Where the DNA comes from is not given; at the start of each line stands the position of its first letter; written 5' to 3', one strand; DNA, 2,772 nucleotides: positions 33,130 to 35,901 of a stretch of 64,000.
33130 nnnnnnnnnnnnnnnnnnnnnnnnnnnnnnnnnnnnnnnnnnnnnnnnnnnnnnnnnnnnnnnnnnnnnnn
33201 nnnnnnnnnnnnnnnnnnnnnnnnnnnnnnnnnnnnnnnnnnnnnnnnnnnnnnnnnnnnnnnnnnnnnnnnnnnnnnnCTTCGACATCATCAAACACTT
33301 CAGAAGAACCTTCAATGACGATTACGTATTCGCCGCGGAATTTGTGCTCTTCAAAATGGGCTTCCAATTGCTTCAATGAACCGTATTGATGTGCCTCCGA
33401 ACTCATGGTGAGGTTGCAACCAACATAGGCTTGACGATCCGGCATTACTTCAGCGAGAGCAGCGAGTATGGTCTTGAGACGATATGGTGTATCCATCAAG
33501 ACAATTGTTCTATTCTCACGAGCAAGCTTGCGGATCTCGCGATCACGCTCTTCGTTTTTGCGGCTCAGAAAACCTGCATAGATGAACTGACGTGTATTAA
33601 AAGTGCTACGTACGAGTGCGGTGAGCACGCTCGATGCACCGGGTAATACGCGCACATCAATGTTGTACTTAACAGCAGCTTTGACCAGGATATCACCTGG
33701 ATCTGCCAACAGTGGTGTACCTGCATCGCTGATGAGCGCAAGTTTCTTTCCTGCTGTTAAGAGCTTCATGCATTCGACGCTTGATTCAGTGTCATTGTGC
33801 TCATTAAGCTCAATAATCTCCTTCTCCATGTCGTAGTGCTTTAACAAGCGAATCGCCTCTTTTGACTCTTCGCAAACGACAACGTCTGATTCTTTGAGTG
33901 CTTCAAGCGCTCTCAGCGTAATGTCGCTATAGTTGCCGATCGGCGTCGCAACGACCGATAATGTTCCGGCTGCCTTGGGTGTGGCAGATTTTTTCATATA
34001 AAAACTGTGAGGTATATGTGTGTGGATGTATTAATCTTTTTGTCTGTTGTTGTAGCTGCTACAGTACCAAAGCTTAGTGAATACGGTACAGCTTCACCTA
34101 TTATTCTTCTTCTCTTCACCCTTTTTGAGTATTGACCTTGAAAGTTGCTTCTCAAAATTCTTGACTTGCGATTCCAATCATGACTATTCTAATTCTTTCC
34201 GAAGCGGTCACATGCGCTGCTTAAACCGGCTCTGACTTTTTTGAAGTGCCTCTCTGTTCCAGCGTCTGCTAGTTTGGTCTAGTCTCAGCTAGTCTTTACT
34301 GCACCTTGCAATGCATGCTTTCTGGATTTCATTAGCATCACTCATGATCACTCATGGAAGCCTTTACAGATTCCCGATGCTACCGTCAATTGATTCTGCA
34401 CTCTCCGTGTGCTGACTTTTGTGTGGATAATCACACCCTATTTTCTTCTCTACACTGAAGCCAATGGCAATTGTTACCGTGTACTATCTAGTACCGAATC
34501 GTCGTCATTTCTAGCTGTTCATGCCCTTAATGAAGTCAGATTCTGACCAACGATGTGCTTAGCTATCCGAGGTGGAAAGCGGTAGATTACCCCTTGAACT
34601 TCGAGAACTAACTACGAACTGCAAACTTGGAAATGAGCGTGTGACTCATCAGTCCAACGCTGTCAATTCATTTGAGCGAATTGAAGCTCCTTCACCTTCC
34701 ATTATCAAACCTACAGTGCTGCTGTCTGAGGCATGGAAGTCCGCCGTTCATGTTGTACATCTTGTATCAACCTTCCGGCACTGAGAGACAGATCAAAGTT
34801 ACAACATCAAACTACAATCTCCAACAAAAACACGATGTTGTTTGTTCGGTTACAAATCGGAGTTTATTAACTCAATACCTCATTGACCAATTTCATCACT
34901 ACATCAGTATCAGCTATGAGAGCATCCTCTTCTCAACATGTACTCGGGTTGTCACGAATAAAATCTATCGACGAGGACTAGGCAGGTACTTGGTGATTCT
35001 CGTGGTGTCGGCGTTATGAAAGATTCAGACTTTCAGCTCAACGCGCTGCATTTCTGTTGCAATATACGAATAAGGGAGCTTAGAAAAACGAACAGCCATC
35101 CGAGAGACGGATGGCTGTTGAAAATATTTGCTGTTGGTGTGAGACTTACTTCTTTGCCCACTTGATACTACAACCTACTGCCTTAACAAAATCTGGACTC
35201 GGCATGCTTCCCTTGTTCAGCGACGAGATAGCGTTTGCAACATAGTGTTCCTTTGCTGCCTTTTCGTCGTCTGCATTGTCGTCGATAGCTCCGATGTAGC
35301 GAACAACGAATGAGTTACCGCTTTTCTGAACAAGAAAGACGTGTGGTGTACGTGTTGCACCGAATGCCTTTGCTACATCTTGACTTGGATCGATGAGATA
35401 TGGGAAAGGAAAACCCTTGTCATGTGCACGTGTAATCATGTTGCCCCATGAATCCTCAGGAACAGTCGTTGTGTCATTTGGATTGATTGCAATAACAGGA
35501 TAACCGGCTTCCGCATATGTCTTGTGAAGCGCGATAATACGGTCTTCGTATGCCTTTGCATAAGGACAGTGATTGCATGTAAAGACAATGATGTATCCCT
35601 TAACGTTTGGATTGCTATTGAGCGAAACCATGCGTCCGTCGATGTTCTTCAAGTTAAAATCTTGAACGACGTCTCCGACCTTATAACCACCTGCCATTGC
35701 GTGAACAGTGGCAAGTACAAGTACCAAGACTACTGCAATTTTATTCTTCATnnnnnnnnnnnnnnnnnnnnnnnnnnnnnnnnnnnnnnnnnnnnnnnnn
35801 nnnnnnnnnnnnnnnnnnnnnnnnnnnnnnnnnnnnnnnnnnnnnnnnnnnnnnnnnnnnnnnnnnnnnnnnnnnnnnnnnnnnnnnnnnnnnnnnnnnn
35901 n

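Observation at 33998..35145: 1.15 kb ORF-free region in otherwise compact gene arrangement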

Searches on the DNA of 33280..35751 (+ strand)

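Call 4: search_rna_families(source=window, start=33800, end=35300, threshold=evalue, max_evalue=10)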
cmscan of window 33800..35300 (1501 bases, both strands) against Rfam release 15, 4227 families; matches with E-value up to 10: 2.
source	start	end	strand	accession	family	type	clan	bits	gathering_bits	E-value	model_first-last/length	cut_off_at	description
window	34786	34888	-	RF01499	Afu_191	Gene; snRNA; snoRNA; CD-box;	-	17.7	60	6.3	1-93/93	no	A. fumigatus snoRNA Afu_191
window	34875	34937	-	RF01125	sR4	Gene; snRNA; snoRNA; CD-box;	-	14.8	50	2.2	1-56/56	no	Small nucleolar RNA sR4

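Call 38: search_dna_similar(query=window:33998-35145:+, collection=plasmids, mode=distant, max_evalue=0.01)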
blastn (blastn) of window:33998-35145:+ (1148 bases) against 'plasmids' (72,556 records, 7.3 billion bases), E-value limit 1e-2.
No match.

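Call 39: search_dna_similar(query=window:33998-35145:+, collection=phages, mode=distant, max_evalue=0.01)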
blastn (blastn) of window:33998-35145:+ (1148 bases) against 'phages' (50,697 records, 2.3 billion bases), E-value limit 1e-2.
No match.

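Call 59: build_rna_model(alignment_id=A1, structure=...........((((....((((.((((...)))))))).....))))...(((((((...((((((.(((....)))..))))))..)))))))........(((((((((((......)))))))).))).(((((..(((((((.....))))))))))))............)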
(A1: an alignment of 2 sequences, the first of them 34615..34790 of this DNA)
Model R1 built from alignment A1 (2 sequences, 176 columns); structure: as given.
model positions 176; base pairs 51; branch points 3; effective number of sequences 0.73; information 0.59 bits per position. Calibrated on 0.2 Mb of random sequence (short: E-values are rough).
structure used (alignment columns):
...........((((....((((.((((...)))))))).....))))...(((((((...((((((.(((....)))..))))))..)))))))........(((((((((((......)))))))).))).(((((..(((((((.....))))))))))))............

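Call 60: search_with_rna_model(model_id=R1, sources=[window, L083, L089, L084, L085, L087, L088, L090, L091, L001, L002, L003, L004, L005, L006, L007, L008, L009, L010, L011, L012, L013, L014, L015, L016, L017, L018, L019, L020, L021, L022, L023, L024, L025, L026, L027, L028, L029, L030, L031, L032, L033, L034, L035, L036, L037, L038, L039, L040, L041, L042, L043, L044, L045, L046, L047, L048, L049, L050, L051, L052, L053, L054, L055, L056, L057, L058, L059, L060, L061, L062, L063, L064, L065, L066, L067, L068, L069, L070, L071, L072, L073, L074, L075, L076, L077, L078, L079, L080], max_evalue=10)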
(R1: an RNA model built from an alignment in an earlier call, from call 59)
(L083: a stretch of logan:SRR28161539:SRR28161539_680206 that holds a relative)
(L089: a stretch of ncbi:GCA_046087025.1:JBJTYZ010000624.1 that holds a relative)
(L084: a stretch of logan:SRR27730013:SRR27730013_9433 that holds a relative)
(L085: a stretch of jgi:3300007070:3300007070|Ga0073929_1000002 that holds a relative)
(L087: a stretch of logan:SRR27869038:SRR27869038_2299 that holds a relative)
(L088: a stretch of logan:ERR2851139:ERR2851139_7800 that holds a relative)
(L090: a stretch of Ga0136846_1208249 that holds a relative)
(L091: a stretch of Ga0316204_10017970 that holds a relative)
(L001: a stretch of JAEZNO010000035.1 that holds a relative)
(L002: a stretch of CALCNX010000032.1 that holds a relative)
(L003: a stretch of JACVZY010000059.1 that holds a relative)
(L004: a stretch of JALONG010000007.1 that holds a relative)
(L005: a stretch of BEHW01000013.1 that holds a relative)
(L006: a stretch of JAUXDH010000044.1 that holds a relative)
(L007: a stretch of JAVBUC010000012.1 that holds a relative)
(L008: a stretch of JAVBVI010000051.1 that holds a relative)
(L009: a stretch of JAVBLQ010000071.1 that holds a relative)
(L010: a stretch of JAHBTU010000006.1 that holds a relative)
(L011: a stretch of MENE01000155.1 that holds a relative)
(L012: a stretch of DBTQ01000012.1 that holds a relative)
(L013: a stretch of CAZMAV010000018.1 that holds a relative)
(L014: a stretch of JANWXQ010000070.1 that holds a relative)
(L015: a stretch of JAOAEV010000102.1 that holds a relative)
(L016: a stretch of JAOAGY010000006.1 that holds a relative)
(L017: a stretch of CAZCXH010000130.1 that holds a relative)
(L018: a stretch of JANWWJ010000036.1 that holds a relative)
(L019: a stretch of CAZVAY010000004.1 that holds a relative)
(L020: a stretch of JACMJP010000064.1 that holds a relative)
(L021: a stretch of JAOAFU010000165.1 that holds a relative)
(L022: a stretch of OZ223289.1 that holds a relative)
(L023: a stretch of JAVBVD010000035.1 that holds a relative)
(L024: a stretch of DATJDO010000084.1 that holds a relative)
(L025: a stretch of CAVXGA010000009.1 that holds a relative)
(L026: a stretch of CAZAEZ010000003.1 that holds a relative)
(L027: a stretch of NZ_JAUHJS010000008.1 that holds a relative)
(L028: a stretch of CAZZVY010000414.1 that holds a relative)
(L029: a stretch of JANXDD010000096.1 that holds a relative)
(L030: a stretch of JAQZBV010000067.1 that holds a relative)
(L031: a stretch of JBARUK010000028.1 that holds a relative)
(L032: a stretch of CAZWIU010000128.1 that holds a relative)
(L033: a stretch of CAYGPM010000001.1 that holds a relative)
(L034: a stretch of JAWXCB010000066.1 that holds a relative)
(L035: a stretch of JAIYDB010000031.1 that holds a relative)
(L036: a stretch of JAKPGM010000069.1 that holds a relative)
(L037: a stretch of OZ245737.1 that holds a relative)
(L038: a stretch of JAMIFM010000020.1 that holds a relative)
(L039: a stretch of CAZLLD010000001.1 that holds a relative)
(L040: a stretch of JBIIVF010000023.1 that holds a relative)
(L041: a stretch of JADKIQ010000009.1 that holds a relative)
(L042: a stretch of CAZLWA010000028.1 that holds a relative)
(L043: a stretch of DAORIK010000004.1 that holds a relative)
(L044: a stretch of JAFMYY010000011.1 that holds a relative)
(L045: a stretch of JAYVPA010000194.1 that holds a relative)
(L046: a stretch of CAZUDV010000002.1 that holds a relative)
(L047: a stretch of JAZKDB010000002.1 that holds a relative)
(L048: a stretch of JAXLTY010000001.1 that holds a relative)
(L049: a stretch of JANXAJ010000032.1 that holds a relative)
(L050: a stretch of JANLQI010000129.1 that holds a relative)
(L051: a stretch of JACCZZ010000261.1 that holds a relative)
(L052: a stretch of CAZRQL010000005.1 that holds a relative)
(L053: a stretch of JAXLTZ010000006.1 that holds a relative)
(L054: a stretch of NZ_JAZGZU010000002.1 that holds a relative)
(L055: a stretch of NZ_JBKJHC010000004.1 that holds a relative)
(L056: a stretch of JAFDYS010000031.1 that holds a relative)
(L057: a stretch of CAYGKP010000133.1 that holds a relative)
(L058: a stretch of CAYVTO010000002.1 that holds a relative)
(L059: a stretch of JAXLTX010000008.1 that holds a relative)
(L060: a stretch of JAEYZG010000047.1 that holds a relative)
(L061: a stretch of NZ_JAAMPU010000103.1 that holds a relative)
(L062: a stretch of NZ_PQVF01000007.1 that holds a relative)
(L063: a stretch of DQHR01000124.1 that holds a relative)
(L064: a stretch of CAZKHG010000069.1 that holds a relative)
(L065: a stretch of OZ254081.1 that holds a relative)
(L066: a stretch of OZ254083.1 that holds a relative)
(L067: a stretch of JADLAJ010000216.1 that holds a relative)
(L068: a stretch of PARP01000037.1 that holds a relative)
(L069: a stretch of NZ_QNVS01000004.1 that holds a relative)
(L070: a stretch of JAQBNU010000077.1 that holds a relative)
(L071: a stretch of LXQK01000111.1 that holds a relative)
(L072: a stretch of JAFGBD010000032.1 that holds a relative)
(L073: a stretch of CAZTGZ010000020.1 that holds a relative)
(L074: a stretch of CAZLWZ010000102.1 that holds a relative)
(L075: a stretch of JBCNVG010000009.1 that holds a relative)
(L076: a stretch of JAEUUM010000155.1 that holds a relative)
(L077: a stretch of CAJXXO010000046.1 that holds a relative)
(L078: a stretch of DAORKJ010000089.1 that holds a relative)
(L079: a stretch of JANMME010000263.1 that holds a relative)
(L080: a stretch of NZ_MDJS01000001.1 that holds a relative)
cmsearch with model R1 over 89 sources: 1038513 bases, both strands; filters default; matches with E-value up to 10: 1.
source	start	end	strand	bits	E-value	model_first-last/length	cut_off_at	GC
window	34615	34790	-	226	6e-66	1-176/176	no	0.47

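Call 61: search_with_rna_model(model_id=R1, sources=[L083, L089], max_evalue=10, filters=off)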
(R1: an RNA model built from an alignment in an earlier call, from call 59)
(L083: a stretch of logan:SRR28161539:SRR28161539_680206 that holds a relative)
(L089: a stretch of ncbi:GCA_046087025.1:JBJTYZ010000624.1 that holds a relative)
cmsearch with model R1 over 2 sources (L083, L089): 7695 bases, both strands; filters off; matches with E-value up to 10: 29.
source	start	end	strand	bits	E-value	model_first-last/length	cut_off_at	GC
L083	1212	1228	-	5.7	0.34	1-176/176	no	0.41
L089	474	504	-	5.1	0.49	134-164/176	no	0.68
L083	6163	6184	-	4.6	0.69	1-176/176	no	0.45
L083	1866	1976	+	4.2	0.93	1-176/176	no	0.45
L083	5005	5029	-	3.6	1.5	1-176/176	no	0.52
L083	4714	4732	-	3.2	1.9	1-176/176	no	0.42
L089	591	623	+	3.1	2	1-176/176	no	0.61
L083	5280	5313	-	2.9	2.3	1-176/176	no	0.38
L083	5365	5390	-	2.4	3.4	1-176/176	no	0.54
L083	3884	3904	+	2.3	3.6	20-40/176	no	0.57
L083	79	101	-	2.1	4.1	20-42/176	no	0.39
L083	1363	1386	-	2.1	4.3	1-176/176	no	0.54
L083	746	798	+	2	4.5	1-176/176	no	0.43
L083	3855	3871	+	2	4.6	1-176/176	no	0.59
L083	4617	4640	-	1.9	4.8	137-161/176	no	0.54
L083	3362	3393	-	1.9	4.8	1-176/176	no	0.41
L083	3633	3674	-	1.8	5.2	1-176/176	no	0.38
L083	5904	5960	-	1.7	5.5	1-176/176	no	0.47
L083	2381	2398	-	1.6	5.9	109-126/176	no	0.5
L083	2735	2766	+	1.5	6.1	133-164/176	no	0.62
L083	5464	5482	-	1.4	6.6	1-176/176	no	0.42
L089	985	1011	-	1.4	6.6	1-176/176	no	0.74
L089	773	796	-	1.3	7.4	63-85/176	no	0.58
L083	3772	3841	+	1.3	7.5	15-45/176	no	0.5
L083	3967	4006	+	1.2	7.6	54-93/176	no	0.52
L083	6253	6264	+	1.2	8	112-123/176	no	0.5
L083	916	931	-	1.1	8.1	110-125/176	no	0.25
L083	3954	4044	-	0.9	9.4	1-176/176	no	0.46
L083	6382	6403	-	0.8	9.9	1-176/176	no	0.45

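Call 62: search_rna_families(source=L083, start=1150, end=1700, threshold=evalue, max_evalue=5)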
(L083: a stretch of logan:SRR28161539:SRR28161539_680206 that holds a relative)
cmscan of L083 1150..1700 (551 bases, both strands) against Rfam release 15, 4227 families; matches with E-value up to 5: 2.
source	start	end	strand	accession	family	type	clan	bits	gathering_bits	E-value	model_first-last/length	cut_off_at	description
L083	1409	1481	-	RF03052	RAGATH-28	Gene; sRNA;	-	20.6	45.3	0.22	1-85/85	no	RAGATH-28 RNA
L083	1177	1300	+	RF02865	ncS01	Gene; sRNA;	-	19.5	58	0.49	1-110/110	no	Burkholderia sRNA 1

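Call 67: search_with_rna_model(model_id=R1, source=L092, max_evalue=10, filters=off)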
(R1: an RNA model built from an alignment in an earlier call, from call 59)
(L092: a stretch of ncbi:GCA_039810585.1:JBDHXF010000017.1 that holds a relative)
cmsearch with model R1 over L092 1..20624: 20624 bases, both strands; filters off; matches with E-value up to 10: 15.
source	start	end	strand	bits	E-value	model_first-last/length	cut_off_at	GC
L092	546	566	+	9.3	0.07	20-40/176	no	0.24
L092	10960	10984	+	4.7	1.8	1-176/176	no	0.44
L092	11265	11306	+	4.6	2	1-176/176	no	0.45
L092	18909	18936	+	4.2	2.6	1-176/176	no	0.46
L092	1490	1531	-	4.1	2.8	53-94/176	no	0.48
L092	11869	11901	+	3.1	5.4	1-176/176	no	0.55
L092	10038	10057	+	3.1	5.5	1-176/176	no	0.3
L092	19334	19382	-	3.1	5.7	1-176/176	no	0.51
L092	17756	17781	-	3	6.1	62-87/176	no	0.62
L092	18584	18598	-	2.9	6.4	67-81/176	no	0.67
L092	8854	8876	-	2.9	6.5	1-176/176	no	0.48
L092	8179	8203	-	2.8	6.7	1-176/176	no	0.48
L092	7449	7473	+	2.7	7.1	1-176/176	no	0.52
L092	15213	15235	-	2.7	7.3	1-176/176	no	0.48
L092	19321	19355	+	2.6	7.9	1-176/176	no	0.51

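Call 68: search_rna_families(source=L092, start=10550, end=11550, threshold=evalue, max_evalue=5)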
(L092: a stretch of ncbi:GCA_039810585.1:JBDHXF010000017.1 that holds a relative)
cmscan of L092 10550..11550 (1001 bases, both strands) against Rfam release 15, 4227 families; matches with E-value up to 5: 1.
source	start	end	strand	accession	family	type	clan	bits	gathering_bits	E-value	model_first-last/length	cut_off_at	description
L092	11263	11376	+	RF02191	TCL6_1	Gene; lncRNA;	-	13.5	60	3.6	1-113/113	no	T-cell leukemia/lymphoma 6 conserved region 1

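Call 85: build_rna_model(alignment_id=A5)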
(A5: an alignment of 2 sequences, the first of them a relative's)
Model R2 built from alignment A5 (2 sequences, 154 columns); structure: RNAalifold consensus.
model positions 154; base pairs 27; branch points 2; effective number of sequences 1.41; information 0.59 bits per position. Calibrated on 0.2 Mb of random sequence (short: E-values are rough).
structure used (alignment columns):
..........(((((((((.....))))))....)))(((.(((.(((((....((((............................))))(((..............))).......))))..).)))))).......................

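Call 86: search_with_rna_model(model_id=R2, sources=[L092, L093, L094, L095, L089, L083, L096], max_evalue=10, filters=off)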
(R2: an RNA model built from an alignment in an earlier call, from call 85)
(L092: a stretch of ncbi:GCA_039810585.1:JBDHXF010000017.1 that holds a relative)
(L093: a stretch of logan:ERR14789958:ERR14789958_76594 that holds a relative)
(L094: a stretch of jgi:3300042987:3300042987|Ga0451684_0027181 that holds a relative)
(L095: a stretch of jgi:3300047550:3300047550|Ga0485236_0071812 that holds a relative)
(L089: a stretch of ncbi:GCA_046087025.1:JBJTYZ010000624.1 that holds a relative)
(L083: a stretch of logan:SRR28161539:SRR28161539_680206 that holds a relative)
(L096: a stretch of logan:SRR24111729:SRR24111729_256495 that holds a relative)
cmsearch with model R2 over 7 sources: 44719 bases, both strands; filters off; matches with E-value up to 10: 30.
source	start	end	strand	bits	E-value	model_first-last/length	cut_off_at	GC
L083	1328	1475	+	167.6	1.9e-46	1-154/154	no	0.47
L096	1749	1899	+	157.6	1.4e-43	1-154/154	no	0.49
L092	13329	13407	+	17.6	0.0013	1-154/154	no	0.43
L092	11402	11429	-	7.8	0.87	1-154/154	no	0.46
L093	4692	4710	-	7.2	1.3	1-154/154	no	0.42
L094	1778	1796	-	7.2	1.3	1-154/154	no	0.42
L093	6826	6864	+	6.4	2.1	1-154/154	no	0.44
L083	2933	2964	+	6.3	2.4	1-154/154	no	0.53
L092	1976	2015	-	5.8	3.2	1-154/154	no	0.5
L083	6280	6303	+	5.7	3.4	1-154/154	no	0.5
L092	11661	11740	+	5.7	3.5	1-154/154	no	0.45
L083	4348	4369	+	5.4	4.1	1-154/154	no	0.36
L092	4673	4739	-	5.4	4.3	1-154/154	no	0.46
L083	4888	4920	+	5.4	4.3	1-154/154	no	0.48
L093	2086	2141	-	5.3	4.6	1-154/154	no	0.52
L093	6839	6963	-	5.3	4.7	1-154/154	no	0.52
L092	14567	14667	+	5.2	4.8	1-154/154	no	0.5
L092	11130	11162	+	5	5.5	56-89/154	no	0.55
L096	1088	1128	+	4.9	5.9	1-154/154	no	0.49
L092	13779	13811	+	4.8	6.1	1-154/154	no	0.52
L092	590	676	+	4.8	6.3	1-154/154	no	0.38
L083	3164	3196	-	4.8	6.5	1-154/154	no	0.52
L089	671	738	+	4.7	6.7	1-154/154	no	0.6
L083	3016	3045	+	4.6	7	1-154/154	no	0.53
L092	5604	5643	+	4.6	7.4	1-154/154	no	0.52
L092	13495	13539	+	4.5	7.9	1-154/154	no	0.51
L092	16488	16583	-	4.3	8.7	1-154/154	no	0.5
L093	8434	8474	-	4.3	9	1-154/154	no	0.54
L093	248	272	-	4.3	9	1-154/154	no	0.52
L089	797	820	+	4.3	9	1-154/154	no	0.58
